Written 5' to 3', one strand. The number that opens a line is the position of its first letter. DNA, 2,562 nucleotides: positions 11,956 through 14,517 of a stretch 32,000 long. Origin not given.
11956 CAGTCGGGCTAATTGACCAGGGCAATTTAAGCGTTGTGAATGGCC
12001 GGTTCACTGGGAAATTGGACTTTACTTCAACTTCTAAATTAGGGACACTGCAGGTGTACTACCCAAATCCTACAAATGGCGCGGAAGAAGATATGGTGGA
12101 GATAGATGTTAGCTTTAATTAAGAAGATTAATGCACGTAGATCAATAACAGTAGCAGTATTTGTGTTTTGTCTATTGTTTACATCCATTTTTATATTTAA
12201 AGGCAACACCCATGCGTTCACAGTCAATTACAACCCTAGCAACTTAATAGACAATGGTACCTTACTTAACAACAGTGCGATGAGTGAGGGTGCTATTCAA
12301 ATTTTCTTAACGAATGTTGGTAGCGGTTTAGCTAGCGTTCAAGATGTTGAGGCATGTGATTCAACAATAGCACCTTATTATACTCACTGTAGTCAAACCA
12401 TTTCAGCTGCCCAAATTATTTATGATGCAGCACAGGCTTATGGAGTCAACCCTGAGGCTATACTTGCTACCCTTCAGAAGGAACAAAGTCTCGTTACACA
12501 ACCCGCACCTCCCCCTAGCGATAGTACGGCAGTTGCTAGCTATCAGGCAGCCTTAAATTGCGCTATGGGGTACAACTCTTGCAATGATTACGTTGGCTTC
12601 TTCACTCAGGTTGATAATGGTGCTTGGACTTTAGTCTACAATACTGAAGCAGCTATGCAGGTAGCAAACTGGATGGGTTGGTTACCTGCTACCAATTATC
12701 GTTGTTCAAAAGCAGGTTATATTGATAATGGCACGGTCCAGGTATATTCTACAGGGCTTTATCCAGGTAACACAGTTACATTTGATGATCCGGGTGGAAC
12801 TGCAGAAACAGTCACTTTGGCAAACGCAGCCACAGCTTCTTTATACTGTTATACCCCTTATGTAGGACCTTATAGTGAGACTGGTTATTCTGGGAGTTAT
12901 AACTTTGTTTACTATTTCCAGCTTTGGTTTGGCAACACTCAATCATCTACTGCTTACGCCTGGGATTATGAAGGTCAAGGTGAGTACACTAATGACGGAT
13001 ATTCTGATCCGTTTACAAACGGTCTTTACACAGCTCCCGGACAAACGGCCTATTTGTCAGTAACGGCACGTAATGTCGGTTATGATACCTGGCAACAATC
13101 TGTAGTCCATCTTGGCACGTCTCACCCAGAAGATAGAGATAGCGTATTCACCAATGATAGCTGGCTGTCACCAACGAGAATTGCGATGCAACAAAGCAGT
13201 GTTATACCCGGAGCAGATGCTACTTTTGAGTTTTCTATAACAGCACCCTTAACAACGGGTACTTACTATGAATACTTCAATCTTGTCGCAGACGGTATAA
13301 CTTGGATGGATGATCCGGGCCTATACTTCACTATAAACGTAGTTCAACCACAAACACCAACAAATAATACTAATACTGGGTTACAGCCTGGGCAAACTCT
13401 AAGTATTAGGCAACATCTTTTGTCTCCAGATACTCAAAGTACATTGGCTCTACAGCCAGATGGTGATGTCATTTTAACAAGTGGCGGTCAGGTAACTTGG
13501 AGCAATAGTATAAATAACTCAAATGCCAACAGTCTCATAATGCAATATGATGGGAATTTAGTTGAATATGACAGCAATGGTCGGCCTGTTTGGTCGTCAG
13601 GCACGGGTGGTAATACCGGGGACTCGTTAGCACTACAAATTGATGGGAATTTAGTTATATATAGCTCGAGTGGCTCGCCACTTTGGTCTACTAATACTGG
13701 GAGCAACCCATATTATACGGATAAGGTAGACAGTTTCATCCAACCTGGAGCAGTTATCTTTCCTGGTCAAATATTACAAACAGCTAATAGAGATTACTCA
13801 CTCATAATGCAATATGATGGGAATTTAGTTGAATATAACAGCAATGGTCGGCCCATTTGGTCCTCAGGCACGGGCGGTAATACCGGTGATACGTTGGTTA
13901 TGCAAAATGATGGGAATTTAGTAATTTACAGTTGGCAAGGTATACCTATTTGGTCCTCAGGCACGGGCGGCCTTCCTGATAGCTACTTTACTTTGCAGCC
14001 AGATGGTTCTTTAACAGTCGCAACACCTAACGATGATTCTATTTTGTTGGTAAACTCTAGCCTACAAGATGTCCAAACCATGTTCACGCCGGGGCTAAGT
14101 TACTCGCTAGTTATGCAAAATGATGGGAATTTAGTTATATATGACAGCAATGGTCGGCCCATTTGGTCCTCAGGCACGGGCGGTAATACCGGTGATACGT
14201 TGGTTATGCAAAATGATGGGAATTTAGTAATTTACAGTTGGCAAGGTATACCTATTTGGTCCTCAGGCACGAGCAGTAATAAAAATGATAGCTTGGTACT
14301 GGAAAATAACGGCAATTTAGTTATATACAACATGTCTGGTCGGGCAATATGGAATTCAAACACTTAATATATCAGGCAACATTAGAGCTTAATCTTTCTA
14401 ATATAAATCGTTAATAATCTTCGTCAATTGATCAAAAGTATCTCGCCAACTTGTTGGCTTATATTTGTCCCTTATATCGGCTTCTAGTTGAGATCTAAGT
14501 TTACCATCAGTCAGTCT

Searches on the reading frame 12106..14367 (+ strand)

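Call 5: search_protein_families(library=pfam, proteins=[window:12106-14367:+])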
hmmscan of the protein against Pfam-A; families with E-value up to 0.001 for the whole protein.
window:12106-14367:+ (753 aa): 3 families
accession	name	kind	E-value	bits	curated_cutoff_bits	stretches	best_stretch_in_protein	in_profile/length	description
PF01453.30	B_lectin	-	1.5e-22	80.5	32.4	2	697-751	17-75/105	D-mannose binding lectin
PF13570.13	Beta-prop_ACSF4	-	1.5e-05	25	133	0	514-650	113-242/329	Beta-alanine-activating enzyme, beta-propeller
PF16158.11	N_BRCA1_IG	-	0.00011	23.1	28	0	310-398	9-96/108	Ig-like domain from next to BRCA1 gene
